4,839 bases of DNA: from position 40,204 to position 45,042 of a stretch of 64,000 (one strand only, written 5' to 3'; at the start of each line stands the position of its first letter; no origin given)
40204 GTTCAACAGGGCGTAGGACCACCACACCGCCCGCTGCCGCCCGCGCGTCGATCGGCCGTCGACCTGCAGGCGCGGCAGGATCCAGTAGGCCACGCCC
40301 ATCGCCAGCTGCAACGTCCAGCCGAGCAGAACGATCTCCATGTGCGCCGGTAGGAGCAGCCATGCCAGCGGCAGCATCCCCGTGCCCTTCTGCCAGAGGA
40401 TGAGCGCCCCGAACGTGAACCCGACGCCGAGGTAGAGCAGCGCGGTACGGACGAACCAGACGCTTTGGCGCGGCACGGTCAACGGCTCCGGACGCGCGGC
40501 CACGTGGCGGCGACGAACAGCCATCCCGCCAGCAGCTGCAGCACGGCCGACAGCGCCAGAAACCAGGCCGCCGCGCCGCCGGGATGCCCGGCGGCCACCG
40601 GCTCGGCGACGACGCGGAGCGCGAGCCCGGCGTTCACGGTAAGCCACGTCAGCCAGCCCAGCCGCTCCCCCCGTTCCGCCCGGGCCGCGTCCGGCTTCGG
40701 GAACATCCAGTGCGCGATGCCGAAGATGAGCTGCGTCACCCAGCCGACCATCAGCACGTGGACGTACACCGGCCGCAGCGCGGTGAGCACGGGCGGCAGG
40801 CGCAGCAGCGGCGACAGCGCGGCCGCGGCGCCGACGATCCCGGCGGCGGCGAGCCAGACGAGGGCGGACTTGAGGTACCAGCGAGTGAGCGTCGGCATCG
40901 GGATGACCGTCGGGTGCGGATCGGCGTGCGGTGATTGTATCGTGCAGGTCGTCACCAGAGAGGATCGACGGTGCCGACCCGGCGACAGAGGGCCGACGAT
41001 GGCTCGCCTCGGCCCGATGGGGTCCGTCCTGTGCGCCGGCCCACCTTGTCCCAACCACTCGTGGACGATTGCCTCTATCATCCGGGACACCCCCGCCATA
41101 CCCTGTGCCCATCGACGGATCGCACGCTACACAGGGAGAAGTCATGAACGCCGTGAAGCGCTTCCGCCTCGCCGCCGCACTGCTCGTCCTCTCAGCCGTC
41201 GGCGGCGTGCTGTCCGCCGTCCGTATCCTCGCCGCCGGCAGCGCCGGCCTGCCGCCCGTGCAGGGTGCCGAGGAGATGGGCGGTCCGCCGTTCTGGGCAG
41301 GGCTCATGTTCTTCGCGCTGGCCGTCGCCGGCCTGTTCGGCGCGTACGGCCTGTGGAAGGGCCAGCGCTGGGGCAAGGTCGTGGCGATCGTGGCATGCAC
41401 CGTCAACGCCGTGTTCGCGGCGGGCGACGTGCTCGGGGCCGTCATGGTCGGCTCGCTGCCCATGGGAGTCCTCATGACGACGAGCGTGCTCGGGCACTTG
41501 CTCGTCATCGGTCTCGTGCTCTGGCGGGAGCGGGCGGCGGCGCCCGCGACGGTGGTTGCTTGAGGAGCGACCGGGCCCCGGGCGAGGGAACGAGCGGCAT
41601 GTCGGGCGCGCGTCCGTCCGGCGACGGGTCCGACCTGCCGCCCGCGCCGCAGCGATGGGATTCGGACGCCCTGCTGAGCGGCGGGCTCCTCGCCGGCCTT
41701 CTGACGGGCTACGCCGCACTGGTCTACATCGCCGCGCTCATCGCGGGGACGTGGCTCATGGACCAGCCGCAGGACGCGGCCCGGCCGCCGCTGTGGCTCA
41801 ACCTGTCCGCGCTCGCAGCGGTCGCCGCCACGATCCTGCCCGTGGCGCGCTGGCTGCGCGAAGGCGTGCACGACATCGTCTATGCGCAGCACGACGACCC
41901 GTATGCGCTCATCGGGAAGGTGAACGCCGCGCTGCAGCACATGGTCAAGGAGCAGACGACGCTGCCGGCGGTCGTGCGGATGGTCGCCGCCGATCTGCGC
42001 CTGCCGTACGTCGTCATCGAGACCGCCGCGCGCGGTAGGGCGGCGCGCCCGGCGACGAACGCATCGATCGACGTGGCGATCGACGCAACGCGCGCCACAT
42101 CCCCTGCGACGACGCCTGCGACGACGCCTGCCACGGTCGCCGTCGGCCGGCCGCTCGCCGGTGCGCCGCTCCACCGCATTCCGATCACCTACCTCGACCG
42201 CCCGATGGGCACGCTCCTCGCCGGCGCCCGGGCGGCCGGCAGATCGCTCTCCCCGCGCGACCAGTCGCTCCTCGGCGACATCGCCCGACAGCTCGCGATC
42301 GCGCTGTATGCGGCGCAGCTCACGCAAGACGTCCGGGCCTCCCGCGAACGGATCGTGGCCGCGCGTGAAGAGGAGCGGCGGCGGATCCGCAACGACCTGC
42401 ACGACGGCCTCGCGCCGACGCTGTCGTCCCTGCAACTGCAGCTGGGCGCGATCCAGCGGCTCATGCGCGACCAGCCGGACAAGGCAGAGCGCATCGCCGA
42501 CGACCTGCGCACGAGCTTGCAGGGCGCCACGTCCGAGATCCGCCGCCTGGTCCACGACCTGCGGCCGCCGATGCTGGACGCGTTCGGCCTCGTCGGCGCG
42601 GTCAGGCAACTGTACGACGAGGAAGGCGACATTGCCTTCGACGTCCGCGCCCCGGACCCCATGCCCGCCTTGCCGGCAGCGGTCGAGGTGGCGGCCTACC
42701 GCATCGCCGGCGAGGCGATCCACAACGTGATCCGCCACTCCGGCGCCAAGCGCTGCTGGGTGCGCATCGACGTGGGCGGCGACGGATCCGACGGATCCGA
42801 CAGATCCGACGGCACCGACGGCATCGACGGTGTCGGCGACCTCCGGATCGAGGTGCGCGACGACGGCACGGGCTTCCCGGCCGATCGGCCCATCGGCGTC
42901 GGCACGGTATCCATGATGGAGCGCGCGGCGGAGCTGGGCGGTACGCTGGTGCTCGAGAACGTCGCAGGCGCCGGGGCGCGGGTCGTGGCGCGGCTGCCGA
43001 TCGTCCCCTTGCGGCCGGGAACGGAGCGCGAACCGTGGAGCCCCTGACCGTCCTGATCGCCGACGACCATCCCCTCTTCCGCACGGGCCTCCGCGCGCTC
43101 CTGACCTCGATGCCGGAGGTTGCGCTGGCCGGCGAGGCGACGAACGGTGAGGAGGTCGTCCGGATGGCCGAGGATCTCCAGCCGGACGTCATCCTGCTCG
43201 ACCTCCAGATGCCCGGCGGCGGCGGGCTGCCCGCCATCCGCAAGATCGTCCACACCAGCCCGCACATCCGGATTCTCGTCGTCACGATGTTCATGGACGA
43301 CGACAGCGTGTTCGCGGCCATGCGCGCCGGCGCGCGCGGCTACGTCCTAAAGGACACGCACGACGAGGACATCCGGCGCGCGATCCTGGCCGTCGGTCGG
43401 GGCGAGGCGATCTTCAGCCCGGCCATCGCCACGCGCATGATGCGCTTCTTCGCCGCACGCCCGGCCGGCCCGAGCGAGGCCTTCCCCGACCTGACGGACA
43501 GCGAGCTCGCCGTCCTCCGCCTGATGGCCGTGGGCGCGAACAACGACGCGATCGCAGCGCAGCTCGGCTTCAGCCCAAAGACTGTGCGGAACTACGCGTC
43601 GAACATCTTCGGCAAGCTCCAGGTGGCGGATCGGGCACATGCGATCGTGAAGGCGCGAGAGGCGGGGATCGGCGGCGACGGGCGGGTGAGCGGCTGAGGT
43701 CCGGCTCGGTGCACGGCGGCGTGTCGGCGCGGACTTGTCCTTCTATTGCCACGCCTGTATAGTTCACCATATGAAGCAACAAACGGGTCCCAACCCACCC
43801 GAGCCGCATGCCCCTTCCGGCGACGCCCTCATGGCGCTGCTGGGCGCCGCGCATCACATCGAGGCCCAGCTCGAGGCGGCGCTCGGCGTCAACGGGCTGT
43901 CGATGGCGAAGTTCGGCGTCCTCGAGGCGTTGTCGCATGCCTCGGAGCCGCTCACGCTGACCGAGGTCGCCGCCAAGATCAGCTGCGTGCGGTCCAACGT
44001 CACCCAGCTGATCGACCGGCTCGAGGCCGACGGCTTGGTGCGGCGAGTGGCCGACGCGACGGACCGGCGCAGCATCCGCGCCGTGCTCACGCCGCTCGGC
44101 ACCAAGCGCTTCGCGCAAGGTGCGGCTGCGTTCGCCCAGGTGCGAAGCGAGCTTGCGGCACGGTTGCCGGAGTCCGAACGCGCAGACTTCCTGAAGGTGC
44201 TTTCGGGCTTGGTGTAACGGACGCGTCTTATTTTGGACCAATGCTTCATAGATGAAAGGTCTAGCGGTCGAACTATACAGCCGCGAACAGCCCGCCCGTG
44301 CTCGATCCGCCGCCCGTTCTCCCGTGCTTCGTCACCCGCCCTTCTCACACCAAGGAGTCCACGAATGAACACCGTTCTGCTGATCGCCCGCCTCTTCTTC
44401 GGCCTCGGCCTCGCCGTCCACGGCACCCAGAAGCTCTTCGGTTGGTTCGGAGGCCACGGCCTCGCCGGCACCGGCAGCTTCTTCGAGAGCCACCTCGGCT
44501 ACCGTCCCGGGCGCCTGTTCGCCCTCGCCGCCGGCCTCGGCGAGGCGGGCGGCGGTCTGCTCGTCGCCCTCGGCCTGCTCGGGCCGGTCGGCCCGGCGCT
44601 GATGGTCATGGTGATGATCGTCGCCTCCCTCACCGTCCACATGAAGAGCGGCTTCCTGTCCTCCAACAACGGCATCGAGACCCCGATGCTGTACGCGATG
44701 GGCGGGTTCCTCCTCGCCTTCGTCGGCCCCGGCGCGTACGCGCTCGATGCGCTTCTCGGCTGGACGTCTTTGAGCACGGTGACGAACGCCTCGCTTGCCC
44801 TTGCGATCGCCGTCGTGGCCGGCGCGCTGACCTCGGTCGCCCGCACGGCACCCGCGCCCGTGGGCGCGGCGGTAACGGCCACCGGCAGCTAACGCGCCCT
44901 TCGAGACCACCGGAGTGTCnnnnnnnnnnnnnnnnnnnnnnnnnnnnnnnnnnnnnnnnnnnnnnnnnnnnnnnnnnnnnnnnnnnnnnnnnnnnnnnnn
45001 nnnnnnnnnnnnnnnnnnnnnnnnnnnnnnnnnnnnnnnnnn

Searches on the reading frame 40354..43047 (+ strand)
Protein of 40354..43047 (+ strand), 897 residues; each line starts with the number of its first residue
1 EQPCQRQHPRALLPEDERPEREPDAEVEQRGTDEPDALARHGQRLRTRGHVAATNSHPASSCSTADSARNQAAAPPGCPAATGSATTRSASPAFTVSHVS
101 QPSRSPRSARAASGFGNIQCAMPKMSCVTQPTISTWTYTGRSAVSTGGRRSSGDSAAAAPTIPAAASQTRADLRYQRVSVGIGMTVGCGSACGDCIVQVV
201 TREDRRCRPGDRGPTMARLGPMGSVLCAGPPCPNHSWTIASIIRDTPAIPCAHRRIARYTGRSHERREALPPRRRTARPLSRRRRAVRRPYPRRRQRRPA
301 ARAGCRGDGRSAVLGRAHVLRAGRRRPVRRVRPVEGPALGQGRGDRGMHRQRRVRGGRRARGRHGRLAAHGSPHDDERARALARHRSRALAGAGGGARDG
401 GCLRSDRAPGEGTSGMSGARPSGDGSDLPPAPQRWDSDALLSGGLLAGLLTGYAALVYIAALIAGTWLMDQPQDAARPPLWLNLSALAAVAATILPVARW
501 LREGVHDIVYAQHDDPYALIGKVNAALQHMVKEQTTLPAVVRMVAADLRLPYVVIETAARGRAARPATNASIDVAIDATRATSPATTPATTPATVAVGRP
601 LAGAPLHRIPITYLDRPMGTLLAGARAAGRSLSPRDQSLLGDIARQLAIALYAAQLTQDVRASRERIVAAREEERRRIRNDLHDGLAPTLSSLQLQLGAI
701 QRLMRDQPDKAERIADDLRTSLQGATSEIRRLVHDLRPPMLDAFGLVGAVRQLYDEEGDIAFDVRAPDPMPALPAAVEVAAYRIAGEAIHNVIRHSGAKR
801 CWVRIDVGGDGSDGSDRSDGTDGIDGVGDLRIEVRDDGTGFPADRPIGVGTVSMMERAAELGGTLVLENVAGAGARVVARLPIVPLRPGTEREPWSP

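Call 50: search_protein_families(library=pfam, proteins=[window:40354-43047:+], max_evalue=0.00001)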
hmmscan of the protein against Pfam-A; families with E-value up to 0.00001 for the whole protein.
window:40354-43047:+ (897 aa): 2 families
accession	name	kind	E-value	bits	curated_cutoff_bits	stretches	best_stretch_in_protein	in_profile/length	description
PF07730.19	HisKA_3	-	1.7e-16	61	24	1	674-739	1-66/68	Histidine kinase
PF02518.31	HATPase_c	-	7.4e-08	33.2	26.4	1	778-883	3-109/111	Histidine kinase-, DNA gyrase B-, and HSP90-like ATPase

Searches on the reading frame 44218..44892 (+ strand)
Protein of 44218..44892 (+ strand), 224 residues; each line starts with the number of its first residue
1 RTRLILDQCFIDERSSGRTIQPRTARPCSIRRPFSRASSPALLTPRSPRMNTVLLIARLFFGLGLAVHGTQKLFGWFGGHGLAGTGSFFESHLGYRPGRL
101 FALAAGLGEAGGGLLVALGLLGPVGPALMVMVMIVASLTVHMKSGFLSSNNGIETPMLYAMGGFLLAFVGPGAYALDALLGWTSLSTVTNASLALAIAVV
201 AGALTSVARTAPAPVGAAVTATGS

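Call 50: search_protein_families(library=pfam, proteins=[window:44218-44892:+], max_evalue=0.00001)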
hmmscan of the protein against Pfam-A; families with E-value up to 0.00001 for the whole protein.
window:44218-44892:+ (224 aa): 1 family
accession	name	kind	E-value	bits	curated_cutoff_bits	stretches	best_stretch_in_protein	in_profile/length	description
PF07681.17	DoxX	-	1.7e-15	57.8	23.6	1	54-141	2-84/85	DoxX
